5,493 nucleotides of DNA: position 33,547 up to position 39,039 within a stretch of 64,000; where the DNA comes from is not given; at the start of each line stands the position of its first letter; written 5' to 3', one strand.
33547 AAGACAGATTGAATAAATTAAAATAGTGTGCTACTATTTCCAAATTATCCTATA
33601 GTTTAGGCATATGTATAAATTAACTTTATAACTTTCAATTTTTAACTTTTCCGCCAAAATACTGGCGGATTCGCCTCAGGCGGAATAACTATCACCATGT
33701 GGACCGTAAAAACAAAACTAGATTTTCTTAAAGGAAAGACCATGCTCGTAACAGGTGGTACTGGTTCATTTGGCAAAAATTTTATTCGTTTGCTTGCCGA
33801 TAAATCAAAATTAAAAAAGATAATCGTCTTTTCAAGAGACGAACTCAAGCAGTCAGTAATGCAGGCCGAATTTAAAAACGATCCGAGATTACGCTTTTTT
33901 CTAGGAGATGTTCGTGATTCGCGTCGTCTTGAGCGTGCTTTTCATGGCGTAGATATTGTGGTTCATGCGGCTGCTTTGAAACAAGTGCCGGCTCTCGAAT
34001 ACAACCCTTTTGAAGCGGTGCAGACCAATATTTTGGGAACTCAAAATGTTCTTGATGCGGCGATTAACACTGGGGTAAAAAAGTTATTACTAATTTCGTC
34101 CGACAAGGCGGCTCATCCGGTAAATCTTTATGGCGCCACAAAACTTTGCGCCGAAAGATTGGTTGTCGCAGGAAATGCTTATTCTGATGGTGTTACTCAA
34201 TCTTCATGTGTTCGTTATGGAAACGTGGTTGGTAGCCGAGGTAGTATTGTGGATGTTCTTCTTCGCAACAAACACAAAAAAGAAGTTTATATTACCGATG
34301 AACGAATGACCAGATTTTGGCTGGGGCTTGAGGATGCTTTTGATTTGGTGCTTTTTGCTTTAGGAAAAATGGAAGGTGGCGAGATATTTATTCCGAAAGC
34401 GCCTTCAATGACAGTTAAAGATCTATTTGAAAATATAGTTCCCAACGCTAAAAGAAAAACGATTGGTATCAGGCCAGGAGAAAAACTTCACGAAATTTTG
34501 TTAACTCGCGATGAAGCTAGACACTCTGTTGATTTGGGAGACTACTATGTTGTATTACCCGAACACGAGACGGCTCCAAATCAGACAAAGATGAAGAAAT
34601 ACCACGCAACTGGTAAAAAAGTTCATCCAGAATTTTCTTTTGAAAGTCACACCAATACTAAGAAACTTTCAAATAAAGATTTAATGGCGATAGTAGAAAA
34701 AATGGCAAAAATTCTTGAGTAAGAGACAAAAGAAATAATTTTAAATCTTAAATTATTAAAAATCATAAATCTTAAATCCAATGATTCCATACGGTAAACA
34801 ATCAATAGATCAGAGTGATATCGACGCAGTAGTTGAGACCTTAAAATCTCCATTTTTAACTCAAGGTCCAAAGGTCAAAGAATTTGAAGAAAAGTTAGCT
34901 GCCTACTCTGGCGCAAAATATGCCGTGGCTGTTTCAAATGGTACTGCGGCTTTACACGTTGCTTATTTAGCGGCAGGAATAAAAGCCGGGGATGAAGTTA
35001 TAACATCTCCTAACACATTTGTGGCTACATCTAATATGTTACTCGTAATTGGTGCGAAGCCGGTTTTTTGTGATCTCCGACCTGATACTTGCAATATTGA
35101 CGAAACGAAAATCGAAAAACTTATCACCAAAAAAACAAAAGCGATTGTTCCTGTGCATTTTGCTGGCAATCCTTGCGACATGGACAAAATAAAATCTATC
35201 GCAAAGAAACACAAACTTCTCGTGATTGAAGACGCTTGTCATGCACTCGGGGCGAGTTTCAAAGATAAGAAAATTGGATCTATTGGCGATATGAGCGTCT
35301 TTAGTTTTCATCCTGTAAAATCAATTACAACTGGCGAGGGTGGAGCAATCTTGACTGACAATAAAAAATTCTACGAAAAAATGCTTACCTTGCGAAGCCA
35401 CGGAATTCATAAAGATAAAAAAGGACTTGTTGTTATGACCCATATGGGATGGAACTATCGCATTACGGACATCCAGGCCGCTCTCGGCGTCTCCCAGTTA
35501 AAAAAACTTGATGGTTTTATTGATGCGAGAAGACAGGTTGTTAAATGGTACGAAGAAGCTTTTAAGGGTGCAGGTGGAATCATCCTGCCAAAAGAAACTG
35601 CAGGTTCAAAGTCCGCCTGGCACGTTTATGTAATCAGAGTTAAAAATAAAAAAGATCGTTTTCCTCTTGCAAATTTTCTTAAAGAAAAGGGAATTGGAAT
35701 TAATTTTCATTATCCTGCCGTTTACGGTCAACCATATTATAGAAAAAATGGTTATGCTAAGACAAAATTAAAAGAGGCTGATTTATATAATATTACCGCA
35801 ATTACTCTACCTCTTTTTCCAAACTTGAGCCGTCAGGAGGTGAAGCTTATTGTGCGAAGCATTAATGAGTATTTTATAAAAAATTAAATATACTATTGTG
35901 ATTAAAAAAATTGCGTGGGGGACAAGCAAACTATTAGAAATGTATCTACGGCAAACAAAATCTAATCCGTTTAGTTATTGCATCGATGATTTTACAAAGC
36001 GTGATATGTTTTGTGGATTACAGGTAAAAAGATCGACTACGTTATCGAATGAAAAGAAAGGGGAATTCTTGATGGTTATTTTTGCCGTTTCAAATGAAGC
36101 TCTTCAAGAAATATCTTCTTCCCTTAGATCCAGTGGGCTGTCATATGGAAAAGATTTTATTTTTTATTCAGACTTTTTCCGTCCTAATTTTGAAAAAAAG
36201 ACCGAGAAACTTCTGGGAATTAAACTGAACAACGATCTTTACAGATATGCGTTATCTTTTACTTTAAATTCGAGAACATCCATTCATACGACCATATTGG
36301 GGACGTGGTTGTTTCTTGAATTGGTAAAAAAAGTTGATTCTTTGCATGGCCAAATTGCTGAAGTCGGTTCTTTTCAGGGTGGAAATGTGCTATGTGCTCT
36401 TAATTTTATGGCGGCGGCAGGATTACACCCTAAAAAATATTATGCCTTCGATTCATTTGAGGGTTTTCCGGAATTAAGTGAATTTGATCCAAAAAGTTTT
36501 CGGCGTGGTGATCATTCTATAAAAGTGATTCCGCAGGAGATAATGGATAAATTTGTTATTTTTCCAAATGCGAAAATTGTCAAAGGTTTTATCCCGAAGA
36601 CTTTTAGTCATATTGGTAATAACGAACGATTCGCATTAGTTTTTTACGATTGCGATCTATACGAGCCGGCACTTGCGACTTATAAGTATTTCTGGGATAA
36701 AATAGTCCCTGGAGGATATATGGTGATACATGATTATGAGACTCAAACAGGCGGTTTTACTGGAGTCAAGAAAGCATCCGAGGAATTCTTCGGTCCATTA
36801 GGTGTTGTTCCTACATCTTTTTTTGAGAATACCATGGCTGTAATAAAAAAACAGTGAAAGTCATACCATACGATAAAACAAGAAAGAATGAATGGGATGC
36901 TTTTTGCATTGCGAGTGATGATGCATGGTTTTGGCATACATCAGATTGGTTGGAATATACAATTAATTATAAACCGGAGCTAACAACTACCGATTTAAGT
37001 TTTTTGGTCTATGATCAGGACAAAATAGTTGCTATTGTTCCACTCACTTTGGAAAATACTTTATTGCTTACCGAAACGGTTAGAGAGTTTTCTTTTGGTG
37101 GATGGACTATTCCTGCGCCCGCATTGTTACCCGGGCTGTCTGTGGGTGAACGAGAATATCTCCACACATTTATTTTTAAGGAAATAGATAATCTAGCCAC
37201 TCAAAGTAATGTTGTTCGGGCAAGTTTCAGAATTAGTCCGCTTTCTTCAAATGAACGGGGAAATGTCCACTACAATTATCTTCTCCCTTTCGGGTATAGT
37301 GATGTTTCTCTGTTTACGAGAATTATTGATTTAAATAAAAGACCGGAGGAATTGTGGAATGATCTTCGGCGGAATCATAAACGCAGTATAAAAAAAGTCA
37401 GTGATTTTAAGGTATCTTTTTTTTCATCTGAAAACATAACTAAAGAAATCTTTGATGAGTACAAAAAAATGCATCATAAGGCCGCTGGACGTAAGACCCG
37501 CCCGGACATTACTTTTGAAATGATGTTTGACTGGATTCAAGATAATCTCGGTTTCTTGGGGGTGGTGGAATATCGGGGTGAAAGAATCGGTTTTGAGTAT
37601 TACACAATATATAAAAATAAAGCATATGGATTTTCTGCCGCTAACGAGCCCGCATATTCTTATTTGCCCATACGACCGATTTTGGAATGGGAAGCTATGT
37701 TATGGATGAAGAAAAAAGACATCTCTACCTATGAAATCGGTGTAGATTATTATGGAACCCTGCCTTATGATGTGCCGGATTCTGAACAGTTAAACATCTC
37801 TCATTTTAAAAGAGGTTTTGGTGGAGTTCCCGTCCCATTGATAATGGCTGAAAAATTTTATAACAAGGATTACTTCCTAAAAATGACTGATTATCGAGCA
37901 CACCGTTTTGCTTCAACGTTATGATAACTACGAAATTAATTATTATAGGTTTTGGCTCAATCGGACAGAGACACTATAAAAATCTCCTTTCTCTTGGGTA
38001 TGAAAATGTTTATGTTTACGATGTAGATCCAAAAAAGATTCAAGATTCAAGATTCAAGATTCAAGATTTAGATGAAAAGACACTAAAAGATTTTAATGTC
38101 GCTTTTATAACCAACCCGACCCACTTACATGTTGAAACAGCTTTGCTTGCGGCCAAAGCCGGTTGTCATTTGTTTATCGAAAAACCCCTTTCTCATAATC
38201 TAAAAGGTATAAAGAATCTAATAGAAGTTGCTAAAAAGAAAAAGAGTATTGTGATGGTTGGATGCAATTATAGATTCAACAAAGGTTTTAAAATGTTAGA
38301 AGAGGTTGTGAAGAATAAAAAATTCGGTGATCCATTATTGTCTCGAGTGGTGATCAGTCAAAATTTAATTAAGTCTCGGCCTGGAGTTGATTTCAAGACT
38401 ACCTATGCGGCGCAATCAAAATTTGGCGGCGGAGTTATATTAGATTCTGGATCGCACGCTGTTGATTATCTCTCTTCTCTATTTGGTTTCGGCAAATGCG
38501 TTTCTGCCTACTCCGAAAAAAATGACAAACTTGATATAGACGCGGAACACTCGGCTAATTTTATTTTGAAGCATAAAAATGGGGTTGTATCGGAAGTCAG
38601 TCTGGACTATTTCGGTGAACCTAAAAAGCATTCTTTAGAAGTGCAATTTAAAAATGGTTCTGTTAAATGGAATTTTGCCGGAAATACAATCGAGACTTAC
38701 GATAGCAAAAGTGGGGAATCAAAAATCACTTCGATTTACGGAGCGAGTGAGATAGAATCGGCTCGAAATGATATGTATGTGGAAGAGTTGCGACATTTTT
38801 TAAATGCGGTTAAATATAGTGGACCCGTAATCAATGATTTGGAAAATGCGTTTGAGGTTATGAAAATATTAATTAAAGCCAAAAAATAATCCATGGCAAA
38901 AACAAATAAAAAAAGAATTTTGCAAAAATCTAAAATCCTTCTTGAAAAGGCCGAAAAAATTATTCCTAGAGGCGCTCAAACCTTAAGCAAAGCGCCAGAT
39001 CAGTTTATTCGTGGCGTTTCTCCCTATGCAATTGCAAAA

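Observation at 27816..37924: ACP-dependent acyl-building module fused to a pseudaminic-acid-like pathway, syntenic with the C. jejuni Cj1293-Cj1302 locus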

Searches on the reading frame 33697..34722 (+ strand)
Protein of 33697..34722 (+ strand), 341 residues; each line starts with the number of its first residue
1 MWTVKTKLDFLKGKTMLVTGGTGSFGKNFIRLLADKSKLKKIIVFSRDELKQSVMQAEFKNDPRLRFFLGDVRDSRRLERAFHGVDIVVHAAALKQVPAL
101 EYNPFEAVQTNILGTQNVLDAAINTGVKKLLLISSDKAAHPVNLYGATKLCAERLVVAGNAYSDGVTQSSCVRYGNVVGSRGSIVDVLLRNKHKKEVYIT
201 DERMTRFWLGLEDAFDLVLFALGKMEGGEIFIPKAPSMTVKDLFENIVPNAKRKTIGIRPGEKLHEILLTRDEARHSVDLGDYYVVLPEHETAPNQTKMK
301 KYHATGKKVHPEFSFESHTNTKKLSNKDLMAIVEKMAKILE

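Call 3: search_protein_families(library=pfam, proteins=[window:33697-34722:+])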
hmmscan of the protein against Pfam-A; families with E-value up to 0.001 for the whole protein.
window:33697-34722:+ (341 aa): 12 families
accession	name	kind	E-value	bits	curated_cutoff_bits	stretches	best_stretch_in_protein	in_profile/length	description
PF02719.21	Polysacc_synt_2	-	3.2e-90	302.7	20.2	1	17-286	2-291/293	Polysaccharide biosynthesis protein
PF01370.27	Epimerase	-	3e-27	96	20.9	1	16-229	1-235/240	NAD dependent epimerase/dehydratase family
PF01073.25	3Beta_HSD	-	1.8e-20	73.6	22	1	17-141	1-122/280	3-beta hydroxysteroid dehydrogenase/isomerase family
PF16363.11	GDP_Man_Dehyd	-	7.9e-20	72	27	1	17-257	1-272/332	GDP-mannose 4,6 dehydratase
PF13460.12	NAD_binding_10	-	2.3e-12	47.6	27.2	1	20-141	1-104/184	NAD(P)H-binding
PF04321.23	RmlD_sub_bind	-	2e-11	44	27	1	16-199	3-175/287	RmlD substrate binding domain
PF07993.18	NAD_binding_4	-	4.8e-10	39.5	20.1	1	18-137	1-138/258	Male sterility protein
PF05368.20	NmrA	-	1.4e-07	31.9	27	1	14-131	3-103/298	NmrA-like family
PF08659.16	KR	-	3.7e-07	30.7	22.6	1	15-135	2-136/180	KR domain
PF00106.31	adh_short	-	2.1e-05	24.5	26.6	1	14-152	1-156/195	short chain dehydrogenase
PF03435.24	Sacchrp_dh_NADP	-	4.9e-05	24.1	25.1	1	18-92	3-76/129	Saccharopine dehydrogenase NADP binding domain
PF01118.30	Semialdhyde_dh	-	0.00061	20.6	26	0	18-92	4-74/121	Semialdehyde dehydrogenase, NAD binding domain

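Call 5: search_protein_families(library=ncbifam, proteins=[window:33697-34722:+])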
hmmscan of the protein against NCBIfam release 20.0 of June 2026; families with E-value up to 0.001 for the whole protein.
window:33697-34722:+ (341 aa): 32 families (the best 25 are shown)
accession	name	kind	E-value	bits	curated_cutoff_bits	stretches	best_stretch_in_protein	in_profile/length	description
TIGR03589.1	PseB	equivalog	1.7e-127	424.9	407.75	1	11-331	2-322/324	UDP-N-acetylglucosamine 4,6-dehydratase (inverting)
TIGR04130.1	FnlA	equivalog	1.1e-76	257.9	730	1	11-336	2-328/337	UDP-N-acetylglucosamine 4,6-dehydratase/5-epimerase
TIGR01179.1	galE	equivalog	1.1e-15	57.3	262.3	1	16-181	2-180/332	UDP-glucose 4-epimerase GalE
TIGR01181.1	dTDP_gluc_dehyt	equivalog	3.3e-15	56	365.1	1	16-138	2-128/321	dTDP-glucose 4,6-dehydratase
TIGR04180.1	EDH_00030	hypoth_equivalog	7.6e-15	54.7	475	1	16-136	1-122/297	NAD-dependent 4,6-dehydratase LegB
TIGR03466.1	HpnA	hypoth_equivalog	8.8e-14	51.1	367.65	1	15-136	2-114/327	hopanoid-associated sugar epimerase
NF041293.1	G6PDh_Azf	equivalog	5.4e-13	48.9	400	1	14-138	3-118/252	NAD-dependent glucose-6-phosphate dehydrogenase Azf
TIGR02622.1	CDP_4_6_dhtase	equivalog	7.8e-12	45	278.45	1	10-139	1-133/352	CDP-glucose 4,6-dehydratase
NF042422.1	oxyalk_red_OleD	equivalog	3.8e-11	42.9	580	1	16-140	3-115/329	2-alkyl-3-oxoalkanoate reductase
NF052578.1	StrlDmthSdmBMthl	equivalog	2.5e-10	40.6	600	1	15-139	2-117/328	sterol demethylase protein SdmB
TIGR02197.1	heptose_epim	equivalog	2.5e-10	40.1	274.6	1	16-181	1-174/316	ADP-glyceromanno-heptose 6-epimerase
NF007956.0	PRK10675.1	subfamily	9.7e-10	38.1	394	1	16-136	3-125/338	UDP-glucose 4-epimerase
NF043036.1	ErythonDh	equivalog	1.9e-08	33.9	325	1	16-140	3-129/321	D-erythronate dehydrogenase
TIGR01214.1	rmlD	equivalog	2.8e-08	33.2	224.05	1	16-198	2-174/285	dTDP-4-dehydrorhamnose reductase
NF005539.0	PRK07201.1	equivalog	1.2e-07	30.8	549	1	16-135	3-124/657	SDR family oxidoreductase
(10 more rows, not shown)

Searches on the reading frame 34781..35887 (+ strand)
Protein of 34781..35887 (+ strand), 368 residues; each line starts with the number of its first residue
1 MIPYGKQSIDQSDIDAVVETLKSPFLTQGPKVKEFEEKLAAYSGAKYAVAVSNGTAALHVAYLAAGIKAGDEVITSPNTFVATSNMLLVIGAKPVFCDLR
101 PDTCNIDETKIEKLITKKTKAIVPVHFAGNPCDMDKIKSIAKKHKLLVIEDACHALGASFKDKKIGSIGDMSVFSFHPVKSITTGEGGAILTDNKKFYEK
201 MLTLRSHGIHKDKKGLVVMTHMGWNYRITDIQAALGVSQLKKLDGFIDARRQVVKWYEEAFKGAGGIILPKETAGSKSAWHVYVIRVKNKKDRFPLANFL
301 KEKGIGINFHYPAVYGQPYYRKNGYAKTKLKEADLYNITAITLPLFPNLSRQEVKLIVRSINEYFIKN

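Call 3: search_protein_families(library=pfam, proteins=[window:34781-35887:+])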
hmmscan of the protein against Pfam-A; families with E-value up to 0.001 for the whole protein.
window:34781-35887:+ (368 aa): 5 families
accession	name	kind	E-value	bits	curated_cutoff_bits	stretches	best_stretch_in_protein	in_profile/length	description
PF01041.23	DegT_DnrJ_EryC1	-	1.7e-126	422.8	19.8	1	8-361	2-359/360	DegT/DnrJ/EryC1/StrS aminotransferase family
PF01053.26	Cys_Met_Meta_PP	-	7.6e-12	44.9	27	1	28-162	50-184/381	Cys/Met metabolism PLP-dependent enzyme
PF00155.27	Aminotran_1_2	-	9.7e-10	38.6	19.7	1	31-159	42-193/361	Aminotransferase class I and II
PF01212.27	Beta_elim_lyase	-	2.5e-08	34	27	1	29-265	31-234/288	Beta-eliminating lyase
PF00266.25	Aminotran_5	-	0.00017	21.2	21.5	1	32-177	45-200/371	Aminotransferase class-V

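Call 5: search_protein_families(library=ncbifam, proteins=[window:34781-35887:+])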
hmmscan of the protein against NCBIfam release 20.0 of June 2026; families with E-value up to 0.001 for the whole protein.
window:34781-35887:+ (368 aa): 53 families (the best 25 are shown)
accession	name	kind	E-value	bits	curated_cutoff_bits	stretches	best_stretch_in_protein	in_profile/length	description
TIGR03588.1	PseC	equivalog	1.5e-139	465.1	423.5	1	1-364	1-379/380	UDP-4-amino-4,6-dideoxy-N-acetyl-beta-L-altrosamine transaminase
NF008658.2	PRK11658.1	equivalog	4.9e-94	315.1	631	1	2-363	5-375/379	UDP-4-amino-4-deoxy-L-arabinose aminotransferase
TIGR04181.1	NHT_00031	hypoth_equivalog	1.1e-82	277.8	420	1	9-344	8-357/359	LegC family aminotransferase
NF008687.0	PRK11706.1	equivalog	2.8e-81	273.1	375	1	1-365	1-374/375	dTDP-4-amino-4,6-dideoxygalactose transaminase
NF011936.0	PRK15407.1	equivalog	1.3e-71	241.6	423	2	2-208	37-251/440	lipopolysaccharide biosynthesis protein RfbH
TIGR02379.1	ECA_wecE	subfamily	1.2e-68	231.6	434.85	1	1-365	1-375/376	dTDP-4-amino-4,6-dideoxy-D-glucose transaminase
TIGR04427.1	PLP_DesI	equivalog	2.4e-61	208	650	1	21-358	42-376/390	dTDP-4-dehydro-6-deoxyglucose aminotransferase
NF005263.0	PRK06767.1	equivalog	1.2e-11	44.3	617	1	29-175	60-204/392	methionine gamma-lyase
NF006003.0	PRK08133.1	equivalog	4.3e-11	42.1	522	1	29-200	65-235/396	O-succinylhomoserine sulfhydrylase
TIGR01326.1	OAH_OAS_sulfhy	subfamily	2.3e-10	39.8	495.1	1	30-160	57-187/418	O-acetylhomoserine aminocarboxypropyltransferase/cysteine synthase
TIGR01325.1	O_suc_HS_sulf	equivalog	1.1e-09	37.4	510.05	1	28-208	52-231/380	O-succinylhomoserine sulfhydrylase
NF005816.0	PRK07682.1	equivalog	6.2e-09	35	620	1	52-155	97-206/390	aminotransferase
NF006095.0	PRK08247.1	equivalog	1.1e-08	34.3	585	1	27-153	50-175/369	methionine biosynthesis PLP-dependent protein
NF006096.0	PRK08248.1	equivalog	2.2e-08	33.2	726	1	30-176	64-208/431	homocysteine synthase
NF004125.0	PRK05613.1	equivalog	2.3e-08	33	765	1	29-197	68-235/437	O-acetylhomoserine/O-acetylserine sulfhydrylase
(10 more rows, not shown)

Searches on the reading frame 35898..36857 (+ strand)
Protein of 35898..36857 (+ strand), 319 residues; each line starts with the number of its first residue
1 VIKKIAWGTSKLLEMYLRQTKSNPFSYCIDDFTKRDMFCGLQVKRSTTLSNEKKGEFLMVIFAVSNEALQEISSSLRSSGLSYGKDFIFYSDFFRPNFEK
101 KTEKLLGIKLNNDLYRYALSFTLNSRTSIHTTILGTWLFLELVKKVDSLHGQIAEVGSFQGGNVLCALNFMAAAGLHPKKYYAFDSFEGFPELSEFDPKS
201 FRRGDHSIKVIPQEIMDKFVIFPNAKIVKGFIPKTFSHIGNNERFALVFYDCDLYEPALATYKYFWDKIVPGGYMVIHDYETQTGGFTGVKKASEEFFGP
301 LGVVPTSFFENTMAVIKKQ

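Call 3: search_protein_families(library=pfam, proteins=[window:35898-36857:+])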
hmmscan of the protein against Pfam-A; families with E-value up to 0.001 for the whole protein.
window:35898-36857:+ (319 aa): 2 families
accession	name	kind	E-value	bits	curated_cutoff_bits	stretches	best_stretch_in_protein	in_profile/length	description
PF05711.17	TylF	-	3.2e-16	59.8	23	1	146-285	88-234/264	Macrocin-O-methyltransferase (TylF)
PF13578.12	Methyltransf_24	-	5.6e-10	40.5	26.3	1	155-280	2-105/105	Methyltransferase domain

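Call 5: search_protein_families(library=ncbifam, proteins=[window:35898-36857:+])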
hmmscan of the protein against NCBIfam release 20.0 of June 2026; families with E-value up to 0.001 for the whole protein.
window:35898-36857:+ (319 aa): 0 families

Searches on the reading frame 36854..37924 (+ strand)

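Call 4: search_protein_families(library=pfam, proteins=[window:36854-37924:+])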
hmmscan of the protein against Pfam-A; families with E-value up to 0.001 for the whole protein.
window:36854-37924:+ (356 aa): 1 family
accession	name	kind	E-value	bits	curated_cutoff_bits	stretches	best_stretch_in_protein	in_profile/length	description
PF13480.13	Acetyltransf_6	-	5.4e-06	27.1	22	1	171-298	3-137/143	Acetyltransferase (GNAT) domain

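Call 6: search_protein_families(library=ncbifam, proteins=[window:36854-37924:+])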
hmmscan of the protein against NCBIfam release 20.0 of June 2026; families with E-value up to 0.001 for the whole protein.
window:36854-37924:+ (356 aa): 1 family
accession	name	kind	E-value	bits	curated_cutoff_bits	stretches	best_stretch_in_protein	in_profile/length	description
TIGR04421.1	FemAB_IMCC1989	hypoth_equivalog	2.5e-20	73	250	1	40-330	53-338/345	FemAB family protein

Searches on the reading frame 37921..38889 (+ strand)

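Call 4: search_protein_families(library=pfam, proteins=[window:37921-38889:+])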
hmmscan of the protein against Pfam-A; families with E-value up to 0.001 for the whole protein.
window:37921-38889:+ (322 aa): 4 families
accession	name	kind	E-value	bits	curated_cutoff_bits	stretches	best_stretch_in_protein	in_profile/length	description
PF01408.29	GFO_IDH_MocA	-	1.4e-16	61.7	24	1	6-114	3-119/120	Oxidoreductase family, NAD-binding Rossmann fold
PF22725.1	GFO_IDH_MocA_C3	-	9.2e-13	48.7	27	1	124-248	2-123/124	GFO/IDH/MocA C-terminal domain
PF02894.22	GFO_IDH_MocA_C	-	4e-11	43.6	22.9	1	151-318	22-204/218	Oxidoreductase family, C-terminal alpha/beta domain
PF02629.25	CoA_binding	-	0.0008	20.6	22.3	0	3-84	3-90/97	CoA binding domain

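Call 6: search_protein_families(library=ncbifam, proteins=[window:37921-38889:+])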
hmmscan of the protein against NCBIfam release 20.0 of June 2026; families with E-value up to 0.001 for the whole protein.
window:37921-38889:+ (322 aa): 11 families
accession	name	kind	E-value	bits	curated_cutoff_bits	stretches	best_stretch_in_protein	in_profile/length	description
TIGR04380.1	myo_inos_iolG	equivalog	1.1e-22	80.3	355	1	5-321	3-320/330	inositol 2-dehydrogenase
NF040723.1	UDP-GlcNAcDh_Arch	equivalog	3.3e-21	76.1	450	1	7-320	4-297/302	UDP-N-acetylglucosamine 3-dehydrogenase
NF052679.1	InsChiInosDhIolG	equivalog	3e-15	56.1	540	1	3-146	2-156/343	bifunctional inositol 2-dehydrogenase/D-chiro-inositol 1-dehydrogenase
NF052479.1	LevoglcsnDh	equivalog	7.1e-14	51.3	650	1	57-195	73-209/386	levoglucosan dehydrogenase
NF008607.0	PRK11579.1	subfamily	1.1e-09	37.8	330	1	52-194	57-195/346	oxidoreductase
NF007574.0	PRK10206.1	equivalog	8.6e-09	34.9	352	1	48-214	55-214/345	oxidoreductase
NF041392.1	XylDh_Gfo6_Halo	equivalog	7e-08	31.6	350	1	55-158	80-183/350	D-xylose 1-dehydrogenase Gfo6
NF058561.1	BT_2158_fam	equivalog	1.9e-07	30.1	750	1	6-137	36-176/487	glycoside 3-dehydrogenase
NF058563.1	BT_2159_fam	equivalog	5.7e-05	22.3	650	1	5-143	2-148/350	disaccharide 3-dehydrogenase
NF003990.0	PRK05472.1-4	equivalog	0.0003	20.4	233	1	5-113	86-190/214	redox-sensing transcriptional repressor Rex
NF003996.0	PRK05472.2-5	equivalog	0.00066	19.6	138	0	3-133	77-202/209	redox-sensing transcriptional repressor Rex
